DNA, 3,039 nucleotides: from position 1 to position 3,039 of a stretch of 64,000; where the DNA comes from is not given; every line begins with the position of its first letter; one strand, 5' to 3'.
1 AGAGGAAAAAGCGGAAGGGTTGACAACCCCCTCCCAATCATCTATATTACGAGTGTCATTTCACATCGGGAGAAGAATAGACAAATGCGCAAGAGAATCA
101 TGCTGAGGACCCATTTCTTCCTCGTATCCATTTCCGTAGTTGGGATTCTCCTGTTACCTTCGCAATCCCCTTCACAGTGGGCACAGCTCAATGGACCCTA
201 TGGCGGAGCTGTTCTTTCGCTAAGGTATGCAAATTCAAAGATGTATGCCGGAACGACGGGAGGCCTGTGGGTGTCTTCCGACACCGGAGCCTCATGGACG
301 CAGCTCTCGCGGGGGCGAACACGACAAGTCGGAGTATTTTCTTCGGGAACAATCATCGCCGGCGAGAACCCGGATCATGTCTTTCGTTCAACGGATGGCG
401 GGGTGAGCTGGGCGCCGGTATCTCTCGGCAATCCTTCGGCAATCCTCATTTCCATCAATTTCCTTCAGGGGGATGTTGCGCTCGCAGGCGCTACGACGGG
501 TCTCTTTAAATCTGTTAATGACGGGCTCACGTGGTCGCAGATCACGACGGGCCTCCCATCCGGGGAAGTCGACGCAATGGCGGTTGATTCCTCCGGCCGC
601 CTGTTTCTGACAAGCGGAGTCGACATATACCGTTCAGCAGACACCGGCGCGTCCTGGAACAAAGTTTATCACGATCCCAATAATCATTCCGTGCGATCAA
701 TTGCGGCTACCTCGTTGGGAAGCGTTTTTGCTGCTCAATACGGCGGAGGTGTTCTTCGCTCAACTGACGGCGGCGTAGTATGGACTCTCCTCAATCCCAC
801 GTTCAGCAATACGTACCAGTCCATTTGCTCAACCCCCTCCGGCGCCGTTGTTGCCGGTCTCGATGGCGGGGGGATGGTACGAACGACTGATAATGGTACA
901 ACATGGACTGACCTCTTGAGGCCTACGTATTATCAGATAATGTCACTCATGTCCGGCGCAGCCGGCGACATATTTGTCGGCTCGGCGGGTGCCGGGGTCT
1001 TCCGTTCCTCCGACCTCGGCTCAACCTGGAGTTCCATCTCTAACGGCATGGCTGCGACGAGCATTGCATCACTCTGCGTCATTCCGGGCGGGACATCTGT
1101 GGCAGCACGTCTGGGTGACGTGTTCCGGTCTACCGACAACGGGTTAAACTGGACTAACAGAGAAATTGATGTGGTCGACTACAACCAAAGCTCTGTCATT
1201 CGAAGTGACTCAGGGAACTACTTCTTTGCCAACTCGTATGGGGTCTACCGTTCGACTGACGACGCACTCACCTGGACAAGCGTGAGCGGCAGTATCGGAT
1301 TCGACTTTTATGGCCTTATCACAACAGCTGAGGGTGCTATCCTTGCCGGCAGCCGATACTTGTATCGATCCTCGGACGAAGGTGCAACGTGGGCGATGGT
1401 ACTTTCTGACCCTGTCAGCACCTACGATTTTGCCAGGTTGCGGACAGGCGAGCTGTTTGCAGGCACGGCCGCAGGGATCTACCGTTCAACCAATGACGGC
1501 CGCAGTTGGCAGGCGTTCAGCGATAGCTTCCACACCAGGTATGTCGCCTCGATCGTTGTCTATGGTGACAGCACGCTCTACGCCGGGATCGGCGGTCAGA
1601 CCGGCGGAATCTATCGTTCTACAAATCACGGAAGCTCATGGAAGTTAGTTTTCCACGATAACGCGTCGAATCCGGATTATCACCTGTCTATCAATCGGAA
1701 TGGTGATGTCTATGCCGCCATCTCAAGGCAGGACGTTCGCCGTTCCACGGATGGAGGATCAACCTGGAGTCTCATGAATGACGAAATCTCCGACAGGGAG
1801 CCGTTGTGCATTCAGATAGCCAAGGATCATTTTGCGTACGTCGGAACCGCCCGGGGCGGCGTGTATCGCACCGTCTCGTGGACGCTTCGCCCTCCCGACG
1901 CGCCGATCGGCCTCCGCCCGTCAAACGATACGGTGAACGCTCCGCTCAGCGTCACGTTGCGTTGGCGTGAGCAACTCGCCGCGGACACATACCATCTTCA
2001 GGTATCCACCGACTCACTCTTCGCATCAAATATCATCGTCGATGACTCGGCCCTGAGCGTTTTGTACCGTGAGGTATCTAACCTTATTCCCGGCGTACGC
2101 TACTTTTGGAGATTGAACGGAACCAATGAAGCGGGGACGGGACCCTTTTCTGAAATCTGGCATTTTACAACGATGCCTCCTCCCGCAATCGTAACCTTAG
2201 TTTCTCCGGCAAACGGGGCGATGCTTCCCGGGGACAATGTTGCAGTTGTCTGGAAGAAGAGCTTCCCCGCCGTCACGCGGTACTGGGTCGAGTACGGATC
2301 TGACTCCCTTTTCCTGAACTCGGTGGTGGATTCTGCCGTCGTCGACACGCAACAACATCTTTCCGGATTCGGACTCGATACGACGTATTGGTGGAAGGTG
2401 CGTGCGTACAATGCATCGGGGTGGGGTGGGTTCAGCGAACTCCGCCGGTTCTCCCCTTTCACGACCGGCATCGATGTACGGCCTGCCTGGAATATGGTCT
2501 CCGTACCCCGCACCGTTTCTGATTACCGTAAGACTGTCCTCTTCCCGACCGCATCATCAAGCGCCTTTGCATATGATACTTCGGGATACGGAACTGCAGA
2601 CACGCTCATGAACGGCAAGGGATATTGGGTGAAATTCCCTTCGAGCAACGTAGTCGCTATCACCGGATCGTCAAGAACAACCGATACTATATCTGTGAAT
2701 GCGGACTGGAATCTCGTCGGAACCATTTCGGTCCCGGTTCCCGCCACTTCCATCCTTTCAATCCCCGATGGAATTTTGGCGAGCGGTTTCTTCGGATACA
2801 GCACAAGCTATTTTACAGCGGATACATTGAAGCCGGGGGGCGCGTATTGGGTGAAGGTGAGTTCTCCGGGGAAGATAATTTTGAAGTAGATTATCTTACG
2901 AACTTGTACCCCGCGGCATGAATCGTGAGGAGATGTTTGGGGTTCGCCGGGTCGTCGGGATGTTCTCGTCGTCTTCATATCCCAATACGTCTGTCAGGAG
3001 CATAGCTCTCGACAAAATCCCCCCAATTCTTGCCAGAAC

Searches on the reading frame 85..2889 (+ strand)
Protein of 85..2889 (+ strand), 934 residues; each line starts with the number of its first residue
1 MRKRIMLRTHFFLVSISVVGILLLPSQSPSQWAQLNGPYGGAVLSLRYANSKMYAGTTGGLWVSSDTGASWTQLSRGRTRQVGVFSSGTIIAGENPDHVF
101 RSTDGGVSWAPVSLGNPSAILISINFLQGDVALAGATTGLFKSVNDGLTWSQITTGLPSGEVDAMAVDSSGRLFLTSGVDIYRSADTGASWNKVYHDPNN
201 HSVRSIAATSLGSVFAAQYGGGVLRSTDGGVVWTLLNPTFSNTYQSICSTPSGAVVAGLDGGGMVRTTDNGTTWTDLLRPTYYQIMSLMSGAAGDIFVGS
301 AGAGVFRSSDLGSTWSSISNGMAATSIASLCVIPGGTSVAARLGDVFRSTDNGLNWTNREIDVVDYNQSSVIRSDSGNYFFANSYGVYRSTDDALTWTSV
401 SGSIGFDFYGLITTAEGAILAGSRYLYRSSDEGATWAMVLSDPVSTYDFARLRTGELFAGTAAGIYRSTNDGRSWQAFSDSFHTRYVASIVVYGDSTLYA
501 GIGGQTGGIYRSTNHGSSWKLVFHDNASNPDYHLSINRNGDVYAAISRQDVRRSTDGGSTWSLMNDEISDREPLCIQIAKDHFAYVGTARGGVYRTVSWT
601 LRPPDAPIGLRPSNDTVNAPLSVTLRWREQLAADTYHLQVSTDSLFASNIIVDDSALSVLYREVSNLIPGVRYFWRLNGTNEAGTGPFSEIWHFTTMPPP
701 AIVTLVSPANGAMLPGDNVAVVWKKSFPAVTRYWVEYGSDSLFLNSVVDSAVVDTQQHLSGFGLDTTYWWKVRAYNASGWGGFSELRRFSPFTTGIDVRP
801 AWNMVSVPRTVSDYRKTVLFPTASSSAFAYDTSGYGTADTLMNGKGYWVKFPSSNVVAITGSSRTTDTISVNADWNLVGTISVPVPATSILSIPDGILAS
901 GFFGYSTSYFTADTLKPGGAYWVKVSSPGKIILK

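Call 46: search_protein_families(library=pfam, proteins=[window:85-2889:+], max_evalue=0.00001)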
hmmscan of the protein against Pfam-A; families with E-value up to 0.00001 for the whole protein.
window:85-2889:+ (934 aa): 5 families
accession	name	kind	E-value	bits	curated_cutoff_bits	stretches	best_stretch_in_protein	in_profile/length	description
PF15902.12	Sortilin-Vps10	-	1.5e-21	77.2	33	0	465-569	3-117/446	Sortilin, neurotensin receptor 3,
PF14870.12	PSII_BNR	-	1.3e-16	61.2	27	1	97-319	38-270/303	Photosynthesis system II assembly factor YCF48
PF19755.4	DUF6242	-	1.3e-11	45.2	29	0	145-233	125-217/217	Domain of unknown function (DUF6242)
PF02012.26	BNR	-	3.4e-11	41.8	27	0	553-563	2-12/12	BNR/Asp-box repeat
PF00041.27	fn3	-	3.7e-07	30.7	25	0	718-785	15-79/84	Fibronectin type III domain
